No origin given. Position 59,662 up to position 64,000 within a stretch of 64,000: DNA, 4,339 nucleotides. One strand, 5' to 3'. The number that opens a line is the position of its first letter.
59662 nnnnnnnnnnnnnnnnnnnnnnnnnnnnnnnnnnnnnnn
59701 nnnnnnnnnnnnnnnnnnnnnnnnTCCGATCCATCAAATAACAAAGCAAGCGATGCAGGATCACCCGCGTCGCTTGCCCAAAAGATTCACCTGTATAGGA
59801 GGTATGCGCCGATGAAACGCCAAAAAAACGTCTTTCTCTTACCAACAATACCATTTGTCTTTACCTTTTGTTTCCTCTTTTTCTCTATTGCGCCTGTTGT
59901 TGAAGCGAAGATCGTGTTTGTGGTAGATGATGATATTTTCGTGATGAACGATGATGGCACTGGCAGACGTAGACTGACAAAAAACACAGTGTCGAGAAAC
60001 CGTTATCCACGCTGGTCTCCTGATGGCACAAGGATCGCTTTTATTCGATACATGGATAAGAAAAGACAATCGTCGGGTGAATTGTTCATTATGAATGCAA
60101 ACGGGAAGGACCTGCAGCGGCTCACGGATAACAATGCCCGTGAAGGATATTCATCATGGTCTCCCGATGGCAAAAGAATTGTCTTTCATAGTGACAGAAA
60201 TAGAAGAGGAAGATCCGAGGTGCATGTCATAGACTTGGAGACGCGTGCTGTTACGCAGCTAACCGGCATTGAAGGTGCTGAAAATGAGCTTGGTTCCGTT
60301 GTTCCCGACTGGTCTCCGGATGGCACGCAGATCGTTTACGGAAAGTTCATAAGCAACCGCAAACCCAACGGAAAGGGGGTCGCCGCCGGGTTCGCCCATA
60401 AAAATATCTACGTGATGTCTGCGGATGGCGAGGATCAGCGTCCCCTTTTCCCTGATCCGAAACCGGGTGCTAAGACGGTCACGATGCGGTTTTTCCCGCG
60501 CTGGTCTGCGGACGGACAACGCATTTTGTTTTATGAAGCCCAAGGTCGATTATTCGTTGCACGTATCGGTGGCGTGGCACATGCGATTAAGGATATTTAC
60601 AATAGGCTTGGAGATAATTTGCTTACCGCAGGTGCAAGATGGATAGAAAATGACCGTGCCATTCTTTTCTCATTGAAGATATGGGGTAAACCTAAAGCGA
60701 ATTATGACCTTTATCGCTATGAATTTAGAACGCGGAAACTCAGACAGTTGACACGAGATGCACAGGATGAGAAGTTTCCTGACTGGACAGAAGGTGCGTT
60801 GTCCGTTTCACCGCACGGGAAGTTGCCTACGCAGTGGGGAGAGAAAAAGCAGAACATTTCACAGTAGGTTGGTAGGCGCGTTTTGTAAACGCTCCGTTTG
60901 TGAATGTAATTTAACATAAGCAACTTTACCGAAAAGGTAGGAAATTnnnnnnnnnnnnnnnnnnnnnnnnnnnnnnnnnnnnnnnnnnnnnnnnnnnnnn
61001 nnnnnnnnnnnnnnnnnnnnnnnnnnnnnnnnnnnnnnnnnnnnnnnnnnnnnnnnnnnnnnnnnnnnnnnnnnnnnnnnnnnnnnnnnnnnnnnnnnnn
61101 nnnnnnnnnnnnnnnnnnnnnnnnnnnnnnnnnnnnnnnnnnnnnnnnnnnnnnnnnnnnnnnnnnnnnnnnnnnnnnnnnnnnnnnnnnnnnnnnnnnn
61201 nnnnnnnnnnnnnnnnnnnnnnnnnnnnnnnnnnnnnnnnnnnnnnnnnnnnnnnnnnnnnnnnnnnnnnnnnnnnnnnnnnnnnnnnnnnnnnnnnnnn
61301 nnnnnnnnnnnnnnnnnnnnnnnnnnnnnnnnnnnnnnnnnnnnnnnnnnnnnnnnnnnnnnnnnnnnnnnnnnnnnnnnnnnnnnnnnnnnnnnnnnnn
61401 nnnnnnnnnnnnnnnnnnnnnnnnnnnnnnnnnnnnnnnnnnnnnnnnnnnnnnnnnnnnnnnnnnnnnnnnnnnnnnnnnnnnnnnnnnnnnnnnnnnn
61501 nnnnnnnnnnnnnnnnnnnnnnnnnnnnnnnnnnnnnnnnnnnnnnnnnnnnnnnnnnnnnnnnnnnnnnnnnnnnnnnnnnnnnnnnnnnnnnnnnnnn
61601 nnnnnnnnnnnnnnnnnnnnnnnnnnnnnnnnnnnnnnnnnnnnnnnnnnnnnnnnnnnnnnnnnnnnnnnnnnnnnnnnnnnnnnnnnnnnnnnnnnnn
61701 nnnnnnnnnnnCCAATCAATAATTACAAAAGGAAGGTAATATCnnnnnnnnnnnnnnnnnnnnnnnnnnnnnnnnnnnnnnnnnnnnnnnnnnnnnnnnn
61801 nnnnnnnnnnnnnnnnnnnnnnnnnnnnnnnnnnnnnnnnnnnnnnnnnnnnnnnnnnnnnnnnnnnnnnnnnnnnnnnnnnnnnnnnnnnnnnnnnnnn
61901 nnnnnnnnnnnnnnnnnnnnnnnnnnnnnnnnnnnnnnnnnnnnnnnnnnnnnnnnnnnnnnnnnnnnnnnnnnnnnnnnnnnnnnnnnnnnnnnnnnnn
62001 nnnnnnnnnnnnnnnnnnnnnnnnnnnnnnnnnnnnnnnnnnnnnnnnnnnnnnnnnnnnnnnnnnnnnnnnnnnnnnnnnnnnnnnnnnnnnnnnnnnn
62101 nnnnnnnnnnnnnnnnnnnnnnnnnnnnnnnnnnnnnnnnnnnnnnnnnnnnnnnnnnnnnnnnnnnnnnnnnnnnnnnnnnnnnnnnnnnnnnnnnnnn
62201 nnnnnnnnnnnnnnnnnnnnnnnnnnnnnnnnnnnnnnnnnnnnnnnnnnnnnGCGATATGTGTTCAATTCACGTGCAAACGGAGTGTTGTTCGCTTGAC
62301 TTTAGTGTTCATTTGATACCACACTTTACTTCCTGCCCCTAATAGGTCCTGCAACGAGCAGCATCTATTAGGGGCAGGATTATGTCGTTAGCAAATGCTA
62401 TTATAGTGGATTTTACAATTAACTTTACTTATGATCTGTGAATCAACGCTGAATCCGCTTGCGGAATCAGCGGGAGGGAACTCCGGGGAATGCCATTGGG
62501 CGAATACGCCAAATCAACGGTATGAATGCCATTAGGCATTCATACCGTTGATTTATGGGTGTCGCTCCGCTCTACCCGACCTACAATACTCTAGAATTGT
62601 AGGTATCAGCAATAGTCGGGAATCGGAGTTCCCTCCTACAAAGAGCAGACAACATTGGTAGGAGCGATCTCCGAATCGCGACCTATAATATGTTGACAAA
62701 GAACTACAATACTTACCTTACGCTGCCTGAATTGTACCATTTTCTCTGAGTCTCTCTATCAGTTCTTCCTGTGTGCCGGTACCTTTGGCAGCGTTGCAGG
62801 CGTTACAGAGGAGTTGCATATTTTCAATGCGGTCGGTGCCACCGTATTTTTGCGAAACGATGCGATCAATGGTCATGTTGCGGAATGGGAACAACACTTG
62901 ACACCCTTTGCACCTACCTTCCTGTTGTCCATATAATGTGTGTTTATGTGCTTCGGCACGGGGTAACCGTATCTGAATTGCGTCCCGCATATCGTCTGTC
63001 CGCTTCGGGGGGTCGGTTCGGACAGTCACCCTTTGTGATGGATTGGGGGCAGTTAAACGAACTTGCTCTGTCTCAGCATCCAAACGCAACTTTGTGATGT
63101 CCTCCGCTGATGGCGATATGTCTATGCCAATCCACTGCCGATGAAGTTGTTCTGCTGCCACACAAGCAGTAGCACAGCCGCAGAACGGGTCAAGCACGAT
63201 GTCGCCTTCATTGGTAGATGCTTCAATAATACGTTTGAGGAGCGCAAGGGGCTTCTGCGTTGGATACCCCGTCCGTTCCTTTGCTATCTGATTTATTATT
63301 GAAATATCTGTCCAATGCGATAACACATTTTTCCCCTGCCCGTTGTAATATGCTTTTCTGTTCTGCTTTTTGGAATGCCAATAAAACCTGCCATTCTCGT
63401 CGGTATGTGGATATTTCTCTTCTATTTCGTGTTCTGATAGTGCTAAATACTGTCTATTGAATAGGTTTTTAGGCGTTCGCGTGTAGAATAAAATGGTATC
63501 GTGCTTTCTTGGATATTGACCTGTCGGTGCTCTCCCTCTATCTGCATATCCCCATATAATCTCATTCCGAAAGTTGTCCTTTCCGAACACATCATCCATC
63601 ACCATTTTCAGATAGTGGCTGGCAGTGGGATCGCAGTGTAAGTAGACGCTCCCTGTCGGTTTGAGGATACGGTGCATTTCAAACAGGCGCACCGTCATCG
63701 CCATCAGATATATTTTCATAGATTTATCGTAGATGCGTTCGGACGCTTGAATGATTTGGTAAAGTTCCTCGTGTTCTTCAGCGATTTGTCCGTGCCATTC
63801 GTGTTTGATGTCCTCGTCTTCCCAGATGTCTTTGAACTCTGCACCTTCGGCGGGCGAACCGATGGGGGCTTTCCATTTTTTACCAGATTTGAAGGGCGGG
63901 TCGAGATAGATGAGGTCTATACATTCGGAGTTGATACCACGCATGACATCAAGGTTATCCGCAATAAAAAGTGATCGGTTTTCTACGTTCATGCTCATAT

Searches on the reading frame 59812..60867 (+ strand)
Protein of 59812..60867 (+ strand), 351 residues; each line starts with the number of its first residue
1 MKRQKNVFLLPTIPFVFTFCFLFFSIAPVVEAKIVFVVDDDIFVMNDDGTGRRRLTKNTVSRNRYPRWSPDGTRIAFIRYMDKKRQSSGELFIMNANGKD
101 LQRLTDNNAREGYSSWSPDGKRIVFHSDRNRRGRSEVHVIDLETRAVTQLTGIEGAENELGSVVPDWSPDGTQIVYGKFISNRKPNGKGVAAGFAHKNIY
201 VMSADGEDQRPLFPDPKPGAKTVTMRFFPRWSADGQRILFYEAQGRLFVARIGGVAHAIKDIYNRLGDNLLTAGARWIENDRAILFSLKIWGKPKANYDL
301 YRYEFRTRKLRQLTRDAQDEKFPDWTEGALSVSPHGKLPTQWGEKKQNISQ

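Call 71: find_encoding_contigs(protein=window:59812-60867:+, flank=10000, max_places=2)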
Protein window:59812-60867:+ (351 aa): 3 contigs read that carry it; 1 place shown.
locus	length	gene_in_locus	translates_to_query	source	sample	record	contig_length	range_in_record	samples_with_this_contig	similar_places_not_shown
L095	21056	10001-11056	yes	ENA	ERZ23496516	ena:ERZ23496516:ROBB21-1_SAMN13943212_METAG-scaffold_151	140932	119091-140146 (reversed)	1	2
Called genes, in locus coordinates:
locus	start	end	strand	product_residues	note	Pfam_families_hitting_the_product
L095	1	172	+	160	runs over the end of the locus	-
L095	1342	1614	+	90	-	PF13371:TPR_9 (faint), PF13414:TPR_11 (faint), PF13424:TPR_12 (faint), PF00515:TPR_1 (faint), PF07719:TPR_2 (faint), PF13181:TPR_8 (faint), PF13374:TPR_10 (faint), PF12862:ANAPC5 (weak)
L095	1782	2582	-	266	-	PF13385:Laminin_G_3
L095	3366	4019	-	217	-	PF08281:Sigma70_r4_2, PF04545:Sigma70_r4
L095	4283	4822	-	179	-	-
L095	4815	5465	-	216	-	PF24838:8xMP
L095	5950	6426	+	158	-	PF01797:Y1_Tnp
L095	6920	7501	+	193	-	-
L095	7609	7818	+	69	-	-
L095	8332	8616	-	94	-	-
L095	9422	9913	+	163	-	-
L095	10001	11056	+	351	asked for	PF00930:DPPIV_N (faint), PF26549:Tricorn_N, PF26550:Tricorn_2nd, PF07676:PD40 (weak), PF26549:Tricorn_N, PF07676:PD40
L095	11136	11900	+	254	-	-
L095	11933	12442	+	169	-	-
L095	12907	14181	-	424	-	PF01555:N6_N4_Mtase, PF01844:HNH, PF14279:HNH_5 (weak)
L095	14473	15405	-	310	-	-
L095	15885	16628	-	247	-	-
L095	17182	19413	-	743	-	-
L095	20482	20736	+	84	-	-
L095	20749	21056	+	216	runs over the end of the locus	-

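Call 78: search_protein_families(library=pfam, proteins=[L095:15885-16628:-], max_evalue=1)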
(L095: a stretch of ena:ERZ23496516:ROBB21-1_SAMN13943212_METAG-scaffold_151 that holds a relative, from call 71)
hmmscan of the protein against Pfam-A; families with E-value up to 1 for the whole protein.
L095:15885-16628:- (247 aa): 1 family
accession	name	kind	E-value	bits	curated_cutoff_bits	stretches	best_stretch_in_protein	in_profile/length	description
PF12476.13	DUF3696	-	0.073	13.8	22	1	124-144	24-44/52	Protein of unknown function (DUF3696)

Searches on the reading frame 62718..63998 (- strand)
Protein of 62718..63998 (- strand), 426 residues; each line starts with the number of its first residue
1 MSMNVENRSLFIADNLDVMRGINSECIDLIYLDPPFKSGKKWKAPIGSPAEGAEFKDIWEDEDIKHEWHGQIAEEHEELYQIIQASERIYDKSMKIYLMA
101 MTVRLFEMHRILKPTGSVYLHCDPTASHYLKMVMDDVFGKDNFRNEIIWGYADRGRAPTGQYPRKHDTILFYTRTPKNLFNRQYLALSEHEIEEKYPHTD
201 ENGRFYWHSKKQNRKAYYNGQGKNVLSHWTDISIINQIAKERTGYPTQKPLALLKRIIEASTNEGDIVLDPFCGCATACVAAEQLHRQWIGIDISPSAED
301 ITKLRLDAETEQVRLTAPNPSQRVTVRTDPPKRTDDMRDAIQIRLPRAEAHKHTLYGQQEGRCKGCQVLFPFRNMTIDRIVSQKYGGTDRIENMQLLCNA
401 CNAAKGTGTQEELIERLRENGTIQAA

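Call 35: search_protein_families(library=pfam, proteins=[window:62718-63998:-], max_evalue=0.01)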
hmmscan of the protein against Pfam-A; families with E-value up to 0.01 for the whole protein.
window:62718-63998:- (426 aa): 4 families
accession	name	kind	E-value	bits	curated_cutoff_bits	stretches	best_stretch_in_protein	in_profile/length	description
PF01555.25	N6_N4_Mtase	-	6.8e-46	157.4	26.7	1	27-303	1-220/221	DNA methylase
PF01844.29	HNH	-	7.3e-08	32.9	21.4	1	363-407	1-46/47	HNH endonuclease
PF14279.12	HNH_5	-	2e-07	31.2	27.5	1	363-416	1-54/56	HNH endonuclease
PF02945.21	Endonuclease_7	-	0.0038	17.5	23.6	0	348-418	11-74/82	Recombination endonuclease VII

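Call 69: find_encoding_contigs(protein=window:62718-63998:-, flank=10000, max_places=2)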
Protein window:62718-63998:- (426 aa): no gene with exactly this product is on record in the collection.
